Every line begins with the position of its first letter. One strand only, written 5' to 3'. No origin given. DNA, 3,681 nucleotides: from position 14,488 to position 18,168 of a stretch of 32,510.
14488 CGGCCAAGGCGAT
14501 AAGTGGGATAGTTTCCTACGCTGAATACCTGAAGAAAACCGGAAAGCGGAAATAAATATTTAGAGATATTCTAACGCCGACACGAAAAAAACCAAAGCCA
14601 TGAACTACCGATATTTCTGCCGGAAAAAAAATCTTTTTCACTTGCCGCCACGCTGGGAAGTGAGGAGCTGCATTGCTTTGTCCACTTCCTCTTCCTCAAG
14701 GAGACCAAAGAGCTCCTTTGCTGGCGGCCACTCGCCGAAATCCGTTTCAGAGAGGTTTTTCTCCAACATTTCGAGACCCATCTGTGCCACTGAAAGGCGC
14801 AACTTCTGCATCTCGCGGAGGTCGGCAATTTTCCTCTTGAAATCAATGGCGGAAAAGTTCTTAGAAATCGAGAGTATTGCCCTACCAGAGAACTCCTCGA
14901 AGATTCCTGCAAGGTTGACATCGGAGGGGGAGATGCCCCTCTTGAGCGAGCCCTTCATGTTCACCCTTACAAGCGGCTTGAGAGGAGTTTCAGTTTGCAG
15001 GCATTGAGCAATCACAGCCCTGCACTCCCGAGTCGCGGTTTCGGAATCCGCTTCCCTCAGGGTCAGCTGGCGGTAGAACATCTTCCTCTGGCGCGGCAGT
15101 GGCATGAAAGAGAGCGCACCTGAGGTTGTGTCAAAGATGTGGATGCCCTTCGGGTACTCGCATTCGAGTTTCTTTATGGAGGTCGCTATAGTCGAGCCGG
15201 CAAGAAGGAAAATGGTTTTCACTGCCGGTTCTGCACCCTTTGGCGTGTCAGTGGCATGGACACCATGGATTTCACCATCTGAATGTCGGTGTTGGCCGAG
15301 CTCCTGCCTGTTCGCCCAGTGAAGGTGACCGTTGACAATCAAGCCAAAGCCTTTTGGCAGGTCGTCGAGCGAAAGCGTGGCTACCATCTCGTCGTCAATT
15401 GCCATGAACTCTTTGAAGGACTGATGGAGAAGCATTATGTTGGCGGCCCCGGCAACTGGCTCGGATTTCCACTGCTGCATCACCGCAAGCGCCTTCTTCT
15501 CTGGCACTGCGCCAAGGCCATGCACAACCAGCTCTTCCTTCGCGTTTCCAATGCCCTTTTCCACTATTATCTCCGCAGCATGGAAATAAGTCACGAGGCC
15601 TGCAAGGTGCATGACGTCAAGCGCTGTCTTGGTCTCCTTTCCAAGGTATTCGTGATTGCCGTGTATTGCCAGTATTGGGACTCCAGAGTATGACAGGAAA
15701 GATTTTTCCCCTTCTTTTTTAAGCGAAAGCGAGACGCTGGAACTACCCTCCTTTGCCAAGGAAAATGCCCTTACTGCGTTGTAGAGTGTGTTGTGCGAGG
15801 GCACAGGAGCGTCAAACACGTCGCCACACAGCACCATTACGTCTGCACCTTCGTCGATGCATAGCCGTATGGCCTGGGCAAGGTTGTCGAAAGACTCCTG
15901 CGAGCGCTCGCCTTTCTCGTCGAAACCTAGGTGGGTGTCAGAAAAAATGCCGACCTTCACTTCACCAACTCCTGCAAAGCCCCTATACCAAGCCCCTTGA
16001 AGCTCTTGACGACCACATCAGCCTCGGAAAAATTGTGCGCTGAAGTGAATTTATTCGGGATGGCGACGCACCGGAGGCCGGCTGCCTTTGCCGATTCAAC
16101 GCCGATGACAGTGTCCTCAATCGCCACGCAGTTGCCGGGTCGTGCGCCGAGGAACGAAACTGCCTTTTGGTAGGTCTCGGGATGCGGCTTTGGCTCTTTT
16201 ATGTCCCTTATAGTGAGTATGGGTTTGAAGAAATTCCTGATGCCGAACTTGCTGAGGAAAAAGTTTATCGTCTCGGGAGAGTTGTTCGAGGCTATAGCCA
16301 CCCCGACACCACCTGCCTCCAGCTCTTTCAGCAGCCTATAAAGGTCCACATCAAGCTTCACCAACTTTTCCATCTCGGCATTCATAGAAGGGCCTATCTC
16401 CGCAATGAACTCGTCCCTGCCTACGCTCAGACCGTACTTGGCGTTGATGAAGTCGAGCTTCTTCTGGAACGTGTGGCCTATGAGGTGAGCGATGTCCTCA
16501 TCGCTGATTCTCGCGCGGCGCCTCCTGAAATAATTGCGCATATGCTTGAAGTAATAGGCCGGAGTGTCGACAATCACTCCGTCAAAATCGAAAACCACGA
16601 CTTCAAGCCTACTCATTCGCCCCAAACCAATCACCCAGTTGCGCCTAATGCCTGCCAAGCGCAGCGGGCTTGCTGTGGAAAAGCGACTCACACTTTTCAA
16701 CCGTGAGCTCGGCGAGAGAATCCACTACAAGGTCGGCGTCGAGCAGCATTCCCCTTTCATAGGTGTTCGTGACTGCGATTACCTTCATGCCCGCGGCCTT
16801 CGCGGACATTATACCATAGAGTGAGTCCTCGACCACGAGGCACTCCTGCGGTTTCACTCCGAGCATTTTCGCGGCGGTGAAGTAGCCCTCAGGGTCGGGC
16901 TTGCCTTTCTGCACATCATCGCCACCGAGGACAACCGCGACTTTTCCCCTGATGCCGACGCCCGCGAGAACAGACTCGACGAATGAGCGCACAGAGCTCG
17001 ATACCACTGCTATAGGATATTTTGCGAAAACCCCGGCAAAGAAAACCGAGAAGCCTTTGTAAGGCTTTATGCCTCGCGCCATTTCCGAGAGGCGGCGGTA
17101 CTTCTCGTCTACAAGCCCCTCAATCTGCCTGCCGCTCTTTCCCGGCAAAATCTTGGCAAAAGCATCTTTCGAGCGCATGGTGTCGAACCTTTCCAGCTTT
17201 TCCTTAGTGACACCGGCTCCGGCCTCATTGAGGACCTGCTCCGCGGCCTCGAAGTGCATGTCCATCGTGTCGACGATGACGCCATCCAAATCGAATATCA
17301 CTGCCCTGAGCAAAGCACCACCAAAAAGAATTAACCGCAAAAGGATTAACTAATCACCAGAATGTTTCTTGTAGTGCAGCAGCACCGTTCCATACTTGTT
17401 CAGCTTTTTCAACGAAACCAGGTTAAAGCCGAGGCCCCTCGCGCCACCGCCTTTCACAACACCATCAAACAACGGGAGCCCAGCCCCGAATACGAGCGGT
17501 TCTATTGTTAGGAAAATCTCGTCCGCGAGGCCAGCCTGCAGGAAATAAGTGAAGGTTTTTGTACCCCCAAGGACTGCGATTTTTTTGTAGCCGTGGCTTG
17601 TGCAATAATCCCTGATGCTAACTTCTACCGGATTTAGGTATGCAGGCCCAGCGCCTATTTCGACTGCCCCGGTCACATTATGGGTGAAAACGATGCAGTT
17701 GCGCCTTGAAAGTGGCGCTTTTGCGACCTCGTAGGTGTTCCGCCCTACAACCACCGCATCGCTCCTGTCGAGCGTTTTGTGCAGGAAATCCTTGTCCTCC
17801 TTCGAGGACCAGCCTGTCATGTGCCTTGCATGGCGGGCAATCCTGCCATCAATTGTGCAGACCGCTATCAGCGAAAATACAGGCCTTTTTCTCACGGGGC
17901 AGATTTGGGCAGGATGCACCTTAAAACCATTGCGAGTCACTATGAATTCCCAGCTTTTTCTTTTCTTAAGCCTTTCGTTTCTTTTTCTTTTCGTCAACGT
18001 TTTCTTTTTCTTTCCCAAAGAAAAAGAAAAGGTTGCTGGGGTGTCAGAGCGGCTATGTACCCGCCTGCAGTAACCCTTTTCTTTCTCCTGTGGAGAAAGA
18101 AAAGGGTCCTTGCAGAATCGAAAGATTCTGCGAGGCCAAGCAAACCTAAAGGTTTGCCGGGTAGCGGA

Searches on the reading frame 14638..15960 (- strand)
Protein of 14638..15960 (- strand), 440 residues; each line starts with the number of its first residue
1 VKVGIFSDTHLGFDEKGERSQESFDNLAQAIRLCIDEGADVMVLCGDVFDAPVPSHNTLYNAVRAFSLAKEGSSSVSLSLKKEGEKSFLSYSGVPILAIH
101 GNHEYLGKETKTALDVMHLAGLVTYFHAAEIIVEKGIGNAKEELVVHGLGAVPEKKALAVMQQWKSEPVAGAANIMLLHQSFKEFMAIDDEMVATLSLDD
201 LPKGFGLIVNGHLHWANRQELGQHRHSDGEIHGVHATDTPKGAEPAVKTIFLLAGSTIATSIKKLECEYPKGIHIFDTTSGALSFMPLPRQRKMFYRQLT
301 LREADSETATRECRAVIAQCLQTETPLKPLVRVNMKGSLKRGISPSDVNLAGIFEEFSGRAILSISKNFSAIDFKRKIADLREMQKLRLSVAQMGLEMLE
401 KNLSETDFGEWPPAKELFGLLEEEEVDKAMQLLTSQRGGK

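Call 9: search_protein_families(library=pfam, proteins=[window:14638-15960:-])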
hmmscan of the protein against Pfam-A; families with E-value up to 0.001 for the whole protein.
window:14638-15960:- (440 aa): 2 families
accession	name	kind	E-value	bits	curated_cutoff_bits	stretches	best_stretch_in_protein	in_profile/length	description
PF00149.33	Metallophos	-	1.3e-10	42.5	21.5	1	1-214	1-189/191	Calcineurin-like phosphoesterase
PF12850.12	Metallophos_2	-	0.00017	22.1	27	0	1-102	1-90/154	Calcineurin-like phosphoesterase superfamily domain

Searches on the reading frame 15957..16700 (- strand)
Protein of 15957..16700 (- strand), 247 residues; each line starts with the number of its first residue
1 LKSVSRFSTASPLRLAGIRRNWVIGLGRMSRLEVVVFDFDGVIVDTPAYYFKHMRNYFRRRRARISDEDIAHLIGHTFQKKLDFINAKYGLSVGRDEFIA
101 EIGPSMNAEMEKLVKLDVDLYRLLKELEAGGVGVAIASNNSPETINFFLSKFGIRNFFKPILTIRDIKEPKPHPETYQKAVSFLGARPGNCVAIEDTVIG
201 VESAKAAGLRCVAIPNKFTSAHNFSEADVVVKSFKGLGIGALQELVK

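Call 9: search_protein_families(library=pfam, proteins=[window:15957-16700:-])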
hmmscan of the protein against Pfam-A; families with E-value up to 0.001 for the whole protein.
window:15957-16700:- (247 aa): 3 families
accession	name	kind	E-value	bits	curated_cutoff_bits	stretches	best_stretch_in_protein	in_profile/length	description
PF13419.12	HAD_2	-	3e-32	112.6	23.8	1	35-214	1-178/178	Haloacid dehalogenase-like hydrolase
PF00702.32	Hydrolase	-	6.7e-22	79.3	26.4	1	33-208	2-191/191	haloacid dehalogenase-like hydrolase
PF13242.12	Hydrolase_like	-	0.00012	22.3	22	1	171-234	4-72/75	HAD-hyrolase-like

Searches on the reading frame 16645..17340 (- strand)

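Call 9: search_protein_families(library=pfam, proteins=[window:16645-17340:-])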
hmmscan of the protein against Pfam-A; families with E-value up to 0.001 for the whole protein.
window:16645-17340:- (231 aa): 4 families
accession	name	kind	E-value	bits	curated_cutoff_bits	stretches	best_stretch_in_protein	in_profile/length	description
PF13419.12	HAD_2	-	2.3e-33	116.2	23.8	1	14-190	1-178/178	Haloacid dehalogenase-like hydrolase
PF00702.32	Hydrolase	-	2.4e-25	90.5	26.4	1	12-184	2-191/191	haloacid dehalogenase-like hydrolase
PF13242.12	Hydrolase_like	-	1.1e-07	32.1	22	1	146-212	3-75/75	HAD-hyrolase-like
PF12710.13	HAD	-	2.6e-05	25.2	27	1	14-147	1-142/189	haloacid dehalogenase-like hydrolase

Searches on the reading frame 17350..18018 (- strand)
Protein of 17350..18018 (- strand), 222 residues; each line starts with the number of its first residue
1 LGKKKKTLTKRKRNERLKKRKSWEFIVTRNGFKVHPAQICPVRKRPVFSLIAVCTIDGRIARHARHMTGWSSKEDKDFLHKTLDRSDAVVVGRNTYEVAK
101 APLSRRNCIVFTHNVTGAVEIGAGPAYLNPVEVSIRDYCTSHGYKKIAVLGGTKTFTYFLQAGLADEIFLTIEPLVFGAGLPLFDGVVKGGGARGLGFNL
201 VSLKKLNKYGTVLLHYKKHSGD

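Call 9: search_protein_families(library=pfam, proteins=[window:17350-18018:-])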
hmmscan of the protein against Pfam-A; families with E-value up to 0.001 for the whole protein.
window:17350-18018:- (222 aa): 2 families
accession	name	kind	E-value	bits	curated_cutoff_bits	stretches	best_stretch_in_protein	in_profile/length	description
PF01872.23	RibD_C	-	2.4e-14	54.1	24.1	2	142-187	130-176/197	RibD C-terminal domain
PF00186.24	DHFR_1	-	1.3e-08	35.1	25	1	49-171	3-114/159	Dihydrofolate reductase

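Call 21: find_homologous_proteins(query=window:17353-17892:-, max_evalue=1e-10)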
Query seq(180 aa) (180 aa): 225 proteins with E <= 1e-10 among 742 candidates; the best 120 are listed.
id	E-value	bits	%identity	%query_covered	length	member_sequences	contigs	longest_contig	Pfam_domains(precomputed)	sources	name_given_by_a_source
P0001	1.1e-116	405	100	100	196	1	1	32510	PF00186.25,PF01872.23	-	-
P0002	1.6e-75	271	71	97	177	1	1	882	PF00186.25,PF01872.23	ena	-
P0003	3.9e-74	266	68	99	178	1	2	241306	PF00186.25,PF01872.23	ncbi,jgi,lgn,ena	-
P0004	6.9e-70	252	66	97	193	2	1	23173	PF00186.25,PF01872.23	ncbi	-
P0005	1.0e-64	236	61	99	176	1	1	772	PF00186.25,PF01872.23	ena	-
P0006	1.4e-64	235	63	98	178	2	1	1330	PF00186.25,PF01872.23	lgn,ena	-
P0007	3.3e-62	227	62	97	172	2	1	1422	PF01872.23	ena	-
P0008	2.1e-60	221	60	97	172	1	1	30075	PF00186.25,PF01872.23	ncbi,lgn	-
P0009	5.5e-60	220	58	97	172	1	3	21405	PF00186.25,PF01872.23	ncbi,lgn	-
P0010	1.1e-58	216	59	97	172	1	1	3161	PF00186.25,PF01872.23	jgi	-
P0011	6.1e-58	213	60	97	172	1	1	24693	PF00186.25,PF01872.23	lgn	-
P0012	4.2e-56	207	58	98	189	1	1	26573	PF00186.25,PF01872.23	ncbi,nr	ncbi:Uncharacterised protein [uncultured archaeon]|nr:Uncharacterised protein [uncultured archaeon]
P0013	2.8e-55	205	55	97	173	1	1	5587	PF00186.25,PF01872.23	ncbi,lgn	-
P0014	9.3e-54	200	54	96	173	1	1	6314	PF00186.25,PF01872.23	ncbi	-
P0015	1.6e-52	196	52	97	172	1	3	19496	PF00186.25,PF01872.23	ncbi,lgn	-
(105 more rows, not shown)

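Call 22: find_encoding_contigs(protein=P0003, flank=10000, max_places=4)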
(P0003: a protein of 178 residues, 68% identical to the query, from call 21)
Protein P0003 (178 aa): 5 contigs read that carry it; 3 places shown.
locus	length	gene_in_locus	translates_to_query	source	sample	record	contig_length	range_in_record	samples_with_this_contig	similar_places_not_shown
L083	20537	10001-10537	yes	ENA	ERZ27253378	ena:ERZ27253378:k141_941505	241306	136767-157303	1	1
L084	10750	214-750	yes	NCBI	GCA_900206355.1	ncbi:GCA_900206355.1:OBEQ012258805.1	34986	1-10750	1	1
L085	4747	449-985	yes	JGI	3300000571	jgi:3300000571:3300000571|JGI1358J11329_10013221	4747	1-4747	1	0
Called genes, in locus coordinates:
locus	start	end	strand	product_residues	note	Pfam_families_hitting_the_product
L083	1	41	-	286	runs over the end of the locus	PF00252:Ribosomal_L16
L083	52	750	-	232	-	-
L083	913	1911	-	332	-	PF05598:DUF772, PF01609:DDE_Tnp_1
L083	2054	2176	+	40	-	-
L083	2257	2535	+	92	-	-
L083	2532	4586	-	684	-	PF03030:H_PPase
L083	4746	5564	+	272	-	PF03116:NQR2_RnfD_RnfE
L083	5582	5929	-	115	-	PF00355:Rieske, PF13806:Rieske_2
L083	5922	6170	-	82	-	PF01266:DAO (weak), PF13450:NAD_binding_8 (weak)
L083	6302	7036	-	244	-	-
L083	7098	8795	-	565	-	PF02463:SMC_N (faint), PF03193:RsgA_GTPase (faint), PF00005:ABC_tran, PF00931:NB-ARC (faint), PF13304:AAA_21, PF12848:ABC_tran_Xtn, PF00005:ABC_tran, PF13304:AAA_21 (weak), +5 more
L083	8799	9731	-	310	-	PF02661:Fic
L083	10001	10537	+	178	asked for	PF00186:DHFR_1, PF01872:RibD_C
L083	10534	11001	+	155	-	-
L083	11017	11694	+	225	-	PF00702:Hydrolase, PF13419:HAD_2, PF13242:Hydrolase_like (weak)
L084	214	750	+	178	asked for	PF00186:DHFR_1, PF01872:RibD_C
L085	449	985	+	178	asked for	PF00186:DHFR_1, PF01872:RibD_C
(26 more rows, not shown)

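Call 23: find_encoding_contigs(protein=P0004, flank=10000, max_places=4)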
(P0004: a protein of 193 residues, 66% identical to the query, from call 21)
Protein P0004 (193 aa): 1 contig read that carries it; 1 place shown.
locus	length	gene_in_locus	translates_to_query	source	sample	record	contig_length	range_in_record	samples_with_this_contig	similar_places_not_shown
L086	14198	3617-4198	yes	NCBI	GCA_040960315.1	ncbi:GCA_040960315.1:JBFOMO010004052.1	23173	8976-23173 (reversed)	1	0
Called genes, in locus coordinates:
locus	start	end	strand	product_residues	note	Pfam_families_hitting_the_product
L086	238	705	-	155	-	PF13240:Zn_Ribbon_1 (weak)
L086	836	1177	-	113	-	PF25212:HVO_A0114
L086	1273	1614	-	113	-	PF24839:DUF7718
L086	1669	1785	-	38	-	-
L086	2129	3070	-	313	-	PF22823:MrpR_C_cat (faint), PF00589:Phage_integrase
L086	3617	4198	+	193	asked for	PF00186:DHFR_1 (weak), PF01872:RibD_C (weak)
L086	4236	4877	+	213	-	PF00702:Hydrolase, PF12710:HAD (weak), PF13419:HAD_2, PF13242:Hydrolase_like (weak)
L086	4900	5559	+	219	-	PF00702:Hydrolase, PF13419:HAD_2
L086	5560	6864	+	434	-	PF00149:Metallophos, PF12850:Metallophos_2 (weak)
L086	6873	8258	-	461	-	PF02629:CoA_binding, PF13380:CoA_binding_2, PF13607:Succ_CoA_lig, PF19045:Ligase_CoA_2 (weak)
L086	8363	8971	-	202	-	-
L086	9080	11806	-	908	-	PF04406:TP6A_N (weak), PF14890:Intein_splicing, PF14528:LAGLIDADG_3 (weak), PF20768:Topo_VI_alpha (weak), PF21180:TOP6A-Spo11_Toprim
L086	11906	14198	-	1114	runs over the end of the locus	PF02518:HATPase_c (weak), PF14890:Intein_splicing, PF05204:Hom_end (faint), PF14527:LAGLIDADG_WhiA (faint), PF14528:LAGLIDADG_3, PF09239:Topo-VIb_trans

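Call 26: find_encoding_contigs(protein=P0008, flank=10000, max_places=3)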
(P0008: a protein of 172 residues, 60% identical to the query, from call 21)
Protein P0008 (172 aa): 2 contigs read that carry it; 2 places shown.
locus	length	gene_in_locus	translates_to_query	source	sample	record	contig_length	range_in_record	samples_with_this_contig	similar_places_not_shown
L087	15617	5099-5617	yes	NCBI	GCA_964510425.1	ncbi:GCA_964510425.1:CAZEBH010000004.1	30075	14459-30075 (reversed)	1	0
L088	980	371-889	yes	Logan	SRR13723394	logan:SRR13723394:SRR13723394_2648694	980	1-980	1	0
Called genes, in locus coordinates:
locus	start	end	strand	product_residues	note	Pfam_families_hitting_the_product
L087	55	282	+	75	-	-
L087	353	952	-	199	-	-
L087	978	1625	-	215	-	PF00702:Hydrolase, PF12710:HAD, PF13419:HAD_2, PF13242:Hydrolase_like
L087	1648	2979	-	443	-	PF02689:Herpes_Helicase (faint), PF05970:PIF1, PF13245:AAA_19, PF13604:AAA_30, PF01443:Viral_helicase1 (faint), PF21530:Pif1_2B_dom (weak)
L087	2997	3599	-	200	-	PF13482:RNase_H_2 (faint)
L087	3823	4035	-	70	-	PF13470:PIN_3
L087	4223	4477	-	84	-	PF04014:MazE_antitoxin (weak)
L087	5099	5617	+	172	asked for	PF01872:RibD_C, PF00186:DHFR_1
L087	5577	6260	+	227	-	PF00702:Hydrolase, PF13419:HAD_2, PF13242:Hydrolase_like (weak)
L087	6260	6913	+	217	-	PF00702:Hydrolase, PF13419:HAD_2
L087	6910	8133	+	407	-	PF00149:Metallophos, PF12850:Metallophos_2 (faint)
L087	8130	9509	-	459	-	PF02629:CoA_binding, PF13380:CoA_binding_2, PF13607:Succ_CoA_lig, PF19045:Ligase_CoA_2 (weak)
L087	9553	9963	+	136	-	-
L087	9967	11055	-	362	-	PF04406:TP6A_N, PF20768:Topo_VI_alpha, PF21180:TOP6A-Spo11_Toprim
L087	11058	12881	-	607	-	PF02518:HATPase_c, PF13589:HATPase_c_3, PF09239:Topo-VIb_trans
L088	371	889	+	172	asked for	PF01872:RibD_C, PF00186:DHFR_1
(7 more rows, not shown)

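Call 27: find_encoding_contigs(protein=P0009, flank=10000, max_places=3)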
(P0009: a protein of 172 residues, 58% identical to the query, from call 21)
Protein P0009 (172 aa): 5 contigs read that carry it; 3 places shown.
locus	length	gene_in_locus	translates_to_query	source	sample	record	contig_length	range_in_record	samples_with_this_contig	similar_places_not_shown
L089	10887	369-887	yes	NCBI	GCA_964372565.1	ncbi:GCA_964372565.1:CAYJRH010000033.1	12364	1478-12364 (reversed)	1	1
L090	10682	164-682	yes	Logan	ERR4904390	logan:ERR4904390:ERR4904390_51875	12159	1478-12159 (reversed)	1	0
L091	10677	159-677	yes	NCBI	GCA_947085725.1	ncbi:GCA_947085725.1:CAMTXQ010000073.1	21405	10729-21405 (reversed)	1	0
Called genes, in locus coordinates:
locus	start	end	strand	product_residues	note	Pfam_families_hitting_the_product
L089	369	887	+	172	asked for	PF00186:DHFR_1, PF01872:RibD_C (weak)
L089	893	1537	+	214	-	PF00702:Hydrolase, PF12710:HAD, PF13419:HAD_2, PF13242:Hydrolase_like (weak)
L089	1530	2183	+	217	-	PF00702:Hydrolase, PF13419:HAD_2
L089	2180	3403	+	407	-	PF00149:Metallophos, PF12850:Metallophos_2 (faint)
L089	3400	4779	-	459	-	PF02629:CoA_binding, PF13380:CoA_binding_2, PF13607:Succ_CoA_lig, PF19045:Ligase_CoA_2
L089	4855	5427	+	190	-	-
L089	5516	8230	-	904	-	PF04406:TP6A_N, PF14890:Intein_splicing, PF14528:LAGLIDADG_3, PF20768:Topo_VI_alpha (weak), PF21180:TOP6A-Spo11_Toprim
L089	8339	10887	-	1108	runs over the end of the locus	PF14890:Intein_splicing, PF02518:HATPase_c (weak), PF13589:HATPase_c_3 (weak), PF09239:Topo-VIb_trans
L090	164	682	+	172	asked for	PF00186:DHFR_1, PF01872:RibD_C (weak)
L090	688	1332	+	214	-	PF00702:Hydrolase, PF12710:HAD, PF13419:HAD_2, PF13242:Hydrolase_like (weak)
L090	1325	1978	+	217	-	PF00702:Hydrolase, PF13419:HAD_2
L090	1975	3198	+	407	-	PF00149:Metallophos, PF12850:Metallophos_2 (faint)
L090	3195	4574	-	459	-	PF02629:CoA_binding, PF13380:CoA_binding_2, PF13607:Succ_CoA_lig, PF19045:Ligase_CoA_2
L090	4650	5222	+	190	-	-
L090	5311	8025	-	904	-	PF04406:TP6A_N, PF14890:Intein_splicing, PF14528:LAGLIDADG_3, PF20768:Topo_VI_alpha (weak), PF21180:TOP6A-Spo11_Toprim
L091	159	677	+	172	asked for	PF00186:DHFR_1, PF01872:RibD_C (weak)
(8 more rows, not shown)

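Call 28: find_encoding_contigs(protein=P0011, flank=10000, max_places=3)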
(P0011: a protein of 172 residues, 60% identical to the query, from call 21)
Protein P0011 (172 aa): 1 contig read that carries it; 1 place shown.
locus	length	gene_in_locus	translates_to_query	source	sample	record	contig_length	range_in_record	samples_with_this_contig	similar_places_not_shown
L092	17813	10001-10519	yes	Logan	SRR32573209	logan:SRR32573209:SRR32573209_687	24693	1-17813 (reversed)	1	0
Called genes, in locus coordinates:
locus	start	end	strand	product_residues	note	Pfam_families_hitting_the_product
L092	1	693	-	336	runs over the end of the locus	PF01866:Diphthamide_syn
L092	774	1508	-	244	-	PF00252:Ribosomal_L16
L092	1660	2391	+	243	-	-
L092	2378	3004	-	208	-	PF00702:Hydrolase, PF12710:HAD (weak), PF13419:HAD_2, PF13242:Hydrolase_like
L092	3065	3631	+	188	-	PF01613:Flavin_Reduct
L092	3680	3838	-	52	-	-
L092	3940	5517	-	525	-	PF02463:SMC_N (weak), PF03193:RsgA_GTPase (faint), PF13555:AAA_29 (faint), PF00005:ABC_tran, PF01926:MMR_HSR1 (faint), PF13304:AAA_21, PF12848:ABC_tran_Xtn, PF00005:ABC_tran, +1 more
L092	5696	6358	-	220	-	-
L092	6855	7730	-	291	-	-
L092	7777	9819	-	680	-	PF03030:H_PPase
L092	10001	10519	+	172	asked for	PF00186:DHFR_1, PF01872:RibD_C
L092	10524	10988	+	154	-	-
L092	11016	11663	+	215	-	PF00702:Hydrolase, PF13419:HAD_2, PF13242:Hydrolase_like (weak)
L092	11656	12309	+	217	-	PF00702:Hydrolase, PF13419:HAD_2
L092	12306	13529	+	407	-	PF00149:Metallophos, PF12850:Metallophos_2 (weak)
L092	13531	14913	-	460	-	PF02629:CoA_binding, PF13380:CoA_binding_2, PF13607:Succ_CoA_lig, PF19045:Ligase_CoA_2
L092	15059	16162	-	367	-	PF04406:TP6A_N, PF20768:Topo_VI_alpha, PF21180:TOP6A-Spo11_Toprim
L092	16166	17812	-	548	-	?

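Call 29: find_encoding_contigs(protein=P0012, flank=10000, max_places=3)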
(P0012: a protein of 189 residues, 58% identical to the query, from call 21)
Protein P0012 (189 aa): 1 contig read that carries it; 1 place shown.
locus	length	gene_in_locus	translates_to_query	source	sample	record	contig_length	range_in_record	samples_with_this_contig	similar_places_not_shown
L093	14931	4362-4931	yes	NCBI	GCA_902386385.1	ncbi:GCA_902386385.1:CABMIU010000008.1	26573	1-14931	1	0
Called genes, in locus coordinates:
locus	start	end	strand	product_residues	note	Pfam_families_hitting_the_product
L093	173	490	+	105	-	-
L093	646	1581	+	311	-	-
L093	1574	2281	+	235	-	-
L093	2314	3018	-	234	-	-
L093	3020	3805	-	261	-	PF12706:Lactamase_B_2 (weak)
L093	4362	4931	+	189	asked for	PF00186:DHFR_1, PF01872:RibD_C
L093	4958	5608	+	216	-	PF00702:Hydrolase, PF12710:HAD (weak), PF13419:HAD_2, PF13242:Hydrolase_like (weak)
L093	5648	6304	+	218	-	PF00702:Hydrolase, PF13419:HAD_2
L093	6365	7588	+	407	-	PF00149:Metallophos, PF12850:Metallophos_2 (faint)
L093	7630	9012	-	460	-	PF02629:CoA_binding, PF13380:CoA_binding_2, PF13607:Succ_CoA_lig, PF19045:Ligase_CoA_2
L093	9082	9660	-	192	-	-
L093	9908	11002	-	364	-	PF04406:TP6A_N, PF20768:Topo_VI_alpha, PF21180:TOP6A-Spo11_Toprim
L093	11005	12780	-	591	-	PF02518:HATPase_c, PF13589:HATPase_c_3 (weak), PF09239:Topo-VIb_trans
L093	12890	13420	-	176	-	PF00013:KH_1, PF22675:KH-I_KHDC4-BBP (faint), PF21800:KH_KRR1_2nd, PF22891:KH_PNO1_2nd, PF00013:KH_1 (weak)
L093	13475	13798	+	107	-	-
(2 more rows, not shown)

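Call 52: find_encoding_contigs(protein=P0001, flank=3000, max_places=6)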
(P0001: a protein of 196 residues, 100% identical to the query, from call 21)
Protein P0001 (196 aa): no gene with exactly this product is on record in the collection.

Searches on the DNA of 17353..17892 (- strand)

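Call 47: search_rna_families(sources=[L083, L086, L087, L092, L093], threshold=gathering, show_alignments=2)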
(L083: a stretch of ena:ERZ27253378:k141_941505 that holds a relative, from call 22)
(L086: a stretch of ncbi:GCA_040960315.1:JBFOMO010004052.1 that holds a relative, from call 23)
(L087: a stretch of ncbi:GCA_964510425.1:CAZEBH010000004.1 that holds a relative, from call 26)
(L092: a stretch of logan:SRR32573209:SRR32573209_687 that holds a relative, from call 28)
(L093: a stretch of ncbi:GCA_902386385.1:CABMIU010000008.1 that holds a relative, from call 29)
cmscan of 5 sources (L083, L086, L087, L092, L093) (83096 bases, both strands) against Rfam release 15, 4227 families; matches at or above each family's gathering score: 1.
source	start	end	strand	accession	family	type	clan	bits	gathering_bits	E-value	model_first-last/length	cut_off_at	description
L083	9794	9864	-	RF00005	tRNA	Gene; tRNA;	CL00001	48.9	29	2.7e-07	1-71/71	no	tRNA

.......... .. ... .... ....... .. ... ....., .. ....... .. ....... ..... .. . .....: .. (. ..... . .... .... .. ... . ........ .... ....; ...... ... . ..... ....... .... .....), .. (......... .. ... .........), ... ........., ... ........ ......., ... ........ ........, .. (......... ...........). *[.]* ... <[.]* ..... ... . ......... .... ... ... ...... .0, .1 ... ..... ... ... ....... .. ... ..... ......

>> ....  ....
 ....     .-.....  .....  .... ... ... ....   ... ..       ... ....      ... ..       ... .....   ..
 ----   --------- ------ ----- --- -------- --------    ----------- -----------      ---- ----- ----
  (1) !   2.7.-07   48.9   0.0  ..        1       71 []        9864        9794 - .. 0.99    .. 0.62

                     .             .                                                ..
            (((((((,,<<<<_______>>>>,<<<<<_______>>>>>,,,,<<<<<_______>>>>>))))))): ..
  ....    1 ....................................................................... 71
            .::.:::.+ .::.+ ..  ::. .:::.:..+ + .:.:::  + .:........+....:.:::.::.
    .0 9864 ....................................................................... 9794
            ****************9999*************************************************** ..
